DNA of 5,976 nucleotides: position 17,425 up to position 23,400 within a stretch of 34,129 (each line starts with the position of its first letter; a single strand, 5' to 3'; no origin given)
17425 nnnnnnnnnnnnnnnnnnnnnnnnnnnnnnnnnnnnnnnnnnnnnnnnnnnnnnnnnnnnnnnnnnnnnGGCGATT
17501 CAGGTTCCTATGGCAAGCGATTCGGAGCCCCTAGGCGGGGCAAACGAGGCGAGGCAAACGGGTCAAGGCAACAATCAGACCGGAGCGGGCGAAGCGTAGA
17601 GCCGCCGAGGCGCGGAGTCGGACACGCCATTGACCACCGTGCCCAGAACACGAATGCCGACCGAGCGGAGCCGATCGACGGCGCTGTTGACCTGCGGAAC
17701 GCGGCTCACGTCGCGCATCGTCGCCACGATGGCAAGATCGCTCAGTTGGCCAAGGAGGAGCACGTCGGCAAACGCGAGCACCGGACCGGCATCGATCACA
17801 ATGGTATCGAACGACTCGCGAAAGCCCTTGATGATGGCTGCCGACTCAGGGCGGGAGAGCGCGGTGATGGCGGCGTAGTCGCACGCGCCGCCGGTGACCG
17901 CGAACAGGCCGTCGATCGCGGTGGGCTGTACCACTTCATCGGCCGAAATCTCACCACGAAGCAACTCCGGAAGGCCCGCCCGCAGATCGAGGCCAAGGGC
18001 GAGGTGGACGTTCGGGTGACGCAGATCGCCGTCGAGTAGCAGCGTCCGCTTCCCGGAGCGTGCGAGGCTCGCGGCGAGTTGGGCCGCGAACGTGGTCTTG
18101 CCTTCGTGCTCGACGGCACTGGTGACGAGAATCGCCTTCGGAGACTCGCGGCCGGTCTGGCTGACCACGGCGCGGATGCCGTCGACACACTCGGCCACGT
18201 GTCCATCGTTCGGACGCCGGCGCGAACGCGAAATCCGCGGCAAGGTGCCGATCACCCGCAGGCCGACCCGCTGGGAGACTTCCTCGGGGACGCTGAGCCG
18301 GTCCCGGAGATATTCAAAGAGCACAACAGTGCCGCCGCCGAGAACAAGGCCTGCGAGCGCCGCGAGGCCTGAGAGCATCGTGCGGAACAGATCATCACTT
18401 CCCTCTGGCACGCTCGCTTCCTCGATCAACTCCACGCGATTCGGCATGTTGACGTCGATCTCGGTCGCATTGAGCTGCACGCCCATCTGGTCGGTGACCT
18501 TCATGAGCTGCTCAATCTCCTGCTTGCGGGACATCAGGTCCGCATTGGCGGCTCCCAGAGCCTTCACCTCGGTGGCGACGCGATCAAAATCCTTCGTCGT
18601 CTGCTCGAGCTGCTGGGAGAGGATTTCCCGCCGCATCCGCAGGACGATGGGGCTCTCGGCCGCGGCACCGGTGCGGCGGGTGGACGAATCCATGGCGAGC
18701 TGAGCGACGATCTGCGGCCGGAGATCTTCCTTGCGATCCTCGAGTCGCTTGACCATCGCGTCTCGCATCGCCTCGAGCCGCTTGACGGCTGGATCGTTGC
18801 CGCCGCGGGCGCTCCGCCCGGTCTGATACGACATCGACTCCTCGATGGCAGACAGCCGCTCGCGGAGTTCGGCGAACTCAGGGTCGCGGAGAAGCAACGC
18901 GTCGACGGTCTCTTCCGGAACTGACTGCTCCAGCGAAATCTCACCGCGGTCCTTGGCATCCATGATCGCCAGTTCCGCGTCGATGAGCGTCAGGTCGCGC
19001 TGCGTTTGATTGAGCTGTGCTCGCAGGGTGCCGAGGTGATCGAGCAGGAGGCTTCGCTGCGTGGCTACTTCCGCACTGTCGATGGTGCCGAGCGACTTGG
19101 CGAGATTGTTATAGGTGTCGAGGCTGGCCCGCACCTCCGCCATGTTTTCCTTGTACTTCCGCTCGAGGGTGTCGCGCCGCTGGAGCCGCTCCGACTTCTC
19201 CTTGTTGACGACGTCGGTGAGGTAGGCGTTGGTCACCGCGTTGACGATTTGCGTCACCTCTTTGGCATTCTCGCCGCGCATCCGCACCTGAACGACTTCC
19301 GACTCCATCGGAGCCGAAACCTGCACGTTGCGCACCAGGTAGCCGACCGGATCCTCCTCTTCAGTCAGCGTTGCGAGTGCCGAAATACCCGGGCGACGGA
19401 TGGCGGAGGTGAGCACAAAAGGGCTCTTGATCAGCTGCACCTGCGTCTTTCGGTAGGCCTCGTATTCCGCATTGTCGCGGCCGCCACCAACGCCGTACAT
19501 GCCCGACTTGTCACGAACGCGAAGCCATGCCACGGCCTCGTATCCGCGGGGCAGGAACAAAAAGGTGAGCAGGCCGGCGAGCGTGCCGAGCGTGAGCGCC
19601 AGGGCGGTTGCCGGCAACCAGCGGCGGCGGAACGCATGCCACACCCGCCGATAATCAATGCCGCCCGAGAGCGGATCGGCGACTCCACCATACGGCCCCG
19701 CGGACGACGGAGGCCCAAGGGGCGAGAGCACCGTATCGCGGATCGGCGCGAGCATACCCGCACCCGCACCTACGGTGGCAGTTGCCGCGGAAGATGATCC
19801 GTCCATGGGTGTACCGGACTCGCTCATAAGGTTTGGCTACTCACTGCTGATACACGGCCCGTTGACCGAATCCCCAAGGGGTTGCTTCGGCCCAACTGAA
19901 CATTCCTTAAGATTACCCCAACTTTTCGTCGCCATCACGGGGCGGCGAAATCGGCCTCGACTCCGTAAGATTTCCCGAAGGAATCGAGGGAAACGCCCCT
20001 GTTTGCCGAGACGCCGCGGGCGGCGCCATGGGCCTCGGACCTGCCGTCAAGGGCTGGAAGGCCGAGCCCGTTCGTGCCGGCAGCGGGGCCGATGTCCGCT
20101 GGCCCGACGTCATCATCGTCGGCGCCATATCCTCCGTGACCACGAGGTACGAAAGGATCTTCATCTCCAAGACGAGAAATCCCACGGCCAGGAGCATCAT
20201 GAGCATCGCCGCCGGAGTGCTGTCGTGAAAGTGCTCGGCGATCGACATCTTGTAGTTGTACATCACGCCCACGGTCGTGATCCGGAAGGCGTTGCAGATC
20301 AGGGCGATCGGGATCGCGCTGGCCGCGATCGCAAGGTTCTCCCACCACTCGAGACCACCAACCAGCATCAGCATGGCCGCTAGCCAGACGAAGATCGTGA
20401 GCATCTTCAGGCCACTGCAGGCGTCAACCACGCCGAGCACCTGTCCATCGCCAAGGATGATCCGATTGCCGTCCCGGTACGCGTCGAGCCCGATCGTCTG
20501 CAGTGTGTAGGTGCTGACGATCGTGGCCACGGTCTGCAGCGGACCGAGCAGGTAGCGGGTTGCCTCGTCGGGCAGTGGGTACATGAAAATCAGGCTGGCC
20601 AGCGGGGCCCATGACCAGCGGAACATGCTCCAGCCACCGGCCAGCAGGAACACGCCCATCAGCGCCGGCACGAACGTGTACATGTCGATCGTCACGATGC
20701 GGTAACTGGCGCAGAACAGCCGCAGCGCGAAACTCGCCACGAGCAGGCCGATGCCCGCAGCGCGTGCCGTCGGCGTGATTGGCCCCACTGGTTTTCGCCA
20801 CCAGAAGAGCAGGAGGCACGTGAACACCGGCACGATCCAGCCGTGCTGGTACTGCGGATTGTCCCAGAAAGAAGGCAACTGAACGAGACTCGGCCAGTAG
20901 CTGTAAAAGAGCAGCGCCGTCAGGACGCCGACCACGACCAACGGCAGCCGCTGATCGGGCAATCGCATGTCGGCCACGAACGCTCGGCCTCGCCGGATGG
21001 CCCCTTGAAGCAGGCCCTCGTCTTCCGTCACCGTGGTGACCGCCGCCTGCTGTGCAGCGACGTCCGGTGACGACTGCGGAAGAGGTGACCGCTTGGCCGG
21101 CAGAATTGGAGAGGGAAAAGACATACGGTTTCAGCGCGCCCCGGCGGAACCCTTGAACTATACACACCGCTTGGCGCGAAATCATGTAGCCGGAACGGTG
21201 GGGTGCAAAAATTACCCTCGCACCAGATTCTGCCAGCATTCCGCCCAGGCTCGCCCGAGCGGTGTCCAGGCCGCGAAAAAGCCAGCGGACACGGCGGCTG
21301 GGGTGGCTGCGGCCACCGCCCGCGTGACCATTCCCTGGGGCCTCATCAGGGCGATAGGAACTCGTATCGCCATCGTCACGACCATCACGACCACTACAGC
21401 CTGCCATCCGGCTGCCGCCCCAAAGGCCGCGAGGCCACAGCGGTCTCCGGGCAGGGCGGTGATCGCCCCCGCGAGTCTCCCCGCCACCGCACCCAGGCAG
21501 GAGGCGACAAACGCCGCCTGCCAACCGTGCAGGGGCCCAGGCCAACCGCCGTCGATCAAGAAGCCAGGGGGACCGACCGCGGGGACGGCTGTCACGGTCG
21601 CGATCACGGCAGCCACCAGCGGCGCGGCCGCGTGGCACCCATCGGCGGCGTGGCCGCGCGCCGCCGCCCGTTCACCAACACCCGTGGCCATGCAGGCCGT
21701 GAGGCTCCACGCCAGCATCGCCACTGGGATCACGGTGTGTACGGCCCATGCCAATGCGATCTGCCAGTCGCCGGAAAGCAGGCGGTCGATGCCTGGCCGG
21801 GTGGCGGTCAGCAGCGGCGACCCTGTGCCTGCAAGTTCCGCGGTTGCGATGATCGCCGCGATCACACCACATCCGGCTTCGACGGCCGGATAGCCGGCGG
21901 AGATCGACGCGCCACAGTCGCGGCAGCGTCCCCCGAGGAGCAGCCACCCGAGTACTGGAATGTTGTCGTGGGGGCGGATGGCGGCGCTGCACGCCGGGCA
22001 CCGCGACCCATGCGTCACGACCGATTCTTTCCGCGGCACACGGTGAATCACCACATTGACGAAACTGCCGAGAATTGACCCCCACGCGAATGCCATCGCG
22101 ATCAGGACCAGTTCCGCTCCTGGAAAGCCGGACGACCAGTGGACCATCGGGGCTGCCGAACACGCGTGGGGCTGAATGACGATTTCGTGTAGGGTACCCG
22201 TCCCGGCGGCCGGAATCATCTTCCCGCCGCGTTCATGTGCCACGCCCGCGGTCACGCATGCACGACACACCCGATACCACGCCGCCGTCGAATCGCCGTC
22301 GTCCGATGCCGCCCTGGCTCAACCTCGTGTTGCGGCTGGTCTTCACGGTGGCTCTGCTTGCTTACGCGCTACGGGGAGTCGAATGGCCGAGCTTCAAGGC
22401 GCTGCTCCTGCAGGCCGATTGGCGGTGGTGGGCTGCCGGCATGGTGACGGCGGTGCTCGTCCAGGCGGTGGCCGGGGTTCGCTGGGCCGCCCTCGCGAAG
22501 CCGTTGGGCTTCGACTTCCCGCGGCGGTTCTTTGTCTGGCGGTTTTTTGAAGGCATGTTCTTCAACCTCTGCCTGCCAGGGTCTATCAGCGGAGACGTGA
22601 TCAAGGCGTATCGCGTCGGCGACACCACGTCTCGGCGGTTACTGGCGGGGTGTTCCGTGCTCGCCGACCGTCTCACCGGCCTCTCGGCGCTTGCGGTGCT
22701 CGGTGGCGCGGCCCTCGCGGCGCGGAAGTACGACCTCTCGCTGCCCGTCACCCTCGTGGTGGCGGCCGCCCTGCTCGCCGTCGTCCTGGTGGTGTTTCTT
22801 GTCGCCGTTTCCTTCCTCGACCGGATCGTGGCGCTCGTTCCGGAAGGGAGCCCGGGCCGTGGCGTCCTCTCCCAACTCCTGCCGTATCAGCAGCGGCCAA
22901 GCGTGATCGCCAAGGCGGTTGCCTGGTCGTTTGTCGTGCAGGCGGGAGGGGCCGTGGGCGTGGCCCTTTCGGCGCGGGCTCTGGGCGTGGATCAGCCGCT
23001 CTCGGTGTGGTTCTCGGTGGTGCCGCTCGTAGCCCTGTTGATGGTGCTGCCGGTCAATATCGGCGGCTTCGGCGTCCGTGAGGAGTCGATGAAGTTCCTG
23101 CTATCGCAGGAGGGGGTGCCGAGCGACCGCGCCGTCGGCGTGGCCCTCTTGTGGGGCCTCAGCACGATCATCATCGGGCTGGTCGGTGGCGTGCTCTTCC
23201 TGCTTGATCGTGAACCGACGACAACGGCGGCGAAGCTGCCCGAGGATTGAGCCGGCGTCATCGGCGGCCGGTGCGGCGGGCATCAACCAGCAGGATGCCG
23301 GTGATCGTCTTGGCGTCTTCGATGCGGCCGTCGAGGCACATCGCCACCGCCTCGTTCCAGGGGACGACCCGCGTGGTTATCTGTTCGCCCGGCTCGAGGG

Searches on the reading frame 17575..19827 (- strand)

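Call 79: search_protein_families(library=pfam, proteins=[window:17575-19827:-], max_evalue=0.00001)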
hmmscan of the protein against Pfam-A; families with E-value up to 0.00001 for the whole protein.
window:17575-19827:- (750 aa): 3 families
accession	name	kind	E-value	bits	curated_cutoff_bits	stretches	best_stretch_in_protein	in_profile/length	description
PF01656.29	CbiA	-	5.5e-09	36.5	25.4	1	567-738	2-86/125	CobQ/CobB/MinD/ParA nucleotide binding domain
PF13614.12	AAA_31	-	7.5e-08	32.9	27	1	576-692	14-137/177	AAA domain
PF10609.15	ParA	-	3.4e-06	27.1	27.1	0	565-733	5-173/246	NUBPL iron-transfer P-loop NTPase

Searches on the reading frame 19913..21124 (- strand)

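Call 79: search_protein_families(library=pfam, proteins=[window:19913-21124:-], max_evalue=0.00001)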
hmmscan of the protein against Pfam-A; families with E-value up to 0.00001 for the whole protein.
window:19913-21124:- (403 aa): 1 family
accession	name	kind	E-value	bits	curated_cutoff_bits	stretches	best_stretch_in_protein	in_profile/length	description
PF09721.15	Exosortase_EpsH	-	5.6e-48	164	25.7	1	70-319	2-251/254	Transmembrane exosortase (Exosortase_EpsH)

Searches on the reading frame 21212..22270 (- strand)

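Call 79: search_protein_families(library=pfam, proteins=[window:21212-22270:-], max_evalue=0.00001)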
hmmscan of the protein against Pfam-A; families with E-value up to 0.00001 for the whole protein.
window:21212-22270:- (352 aa): 1 family
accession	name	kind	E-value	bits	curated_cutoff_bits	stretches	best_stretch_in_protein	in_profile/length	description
PF06750.18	A24_N_bact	-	2.7e-30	104.7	23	1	64-142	3-81/84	Bacterial Peptidase A24 N-terminal domain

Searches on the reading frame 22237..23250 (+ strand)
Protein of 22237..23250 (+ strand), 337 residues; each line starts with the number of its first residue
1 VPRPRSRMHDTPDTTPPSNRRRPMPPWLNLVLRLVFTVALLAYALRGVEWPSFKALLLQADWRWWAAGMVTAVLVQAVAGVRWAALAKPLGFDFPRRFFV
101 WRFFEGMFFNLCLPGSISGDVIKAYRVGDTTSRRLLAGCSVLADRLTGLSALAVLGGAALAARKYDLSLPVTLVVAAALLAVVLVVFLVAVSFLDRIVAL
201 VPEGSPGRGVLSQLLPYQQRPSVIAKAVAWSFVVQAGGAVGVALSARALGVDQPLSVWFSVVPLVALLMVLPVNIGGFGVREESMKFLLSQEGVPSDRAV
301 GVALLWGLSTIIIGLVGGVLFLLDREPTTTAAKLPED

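Call 79: search_protein_families(library=pfam, proteins=[window:22237-23250:+], max_evalue=0.00001)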
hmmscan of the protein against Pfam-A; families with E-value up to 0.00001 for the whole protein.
window:22237-23250:+ (337 aa): 1 family
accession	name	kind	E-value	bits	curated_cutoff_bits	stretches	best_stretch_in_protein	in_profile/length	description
PF03706.18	LPG_synthase_TM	-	6.7e-34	118.2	33.4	1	31-317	2-301/302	Lysylphosphatidylglycerol synthase TM region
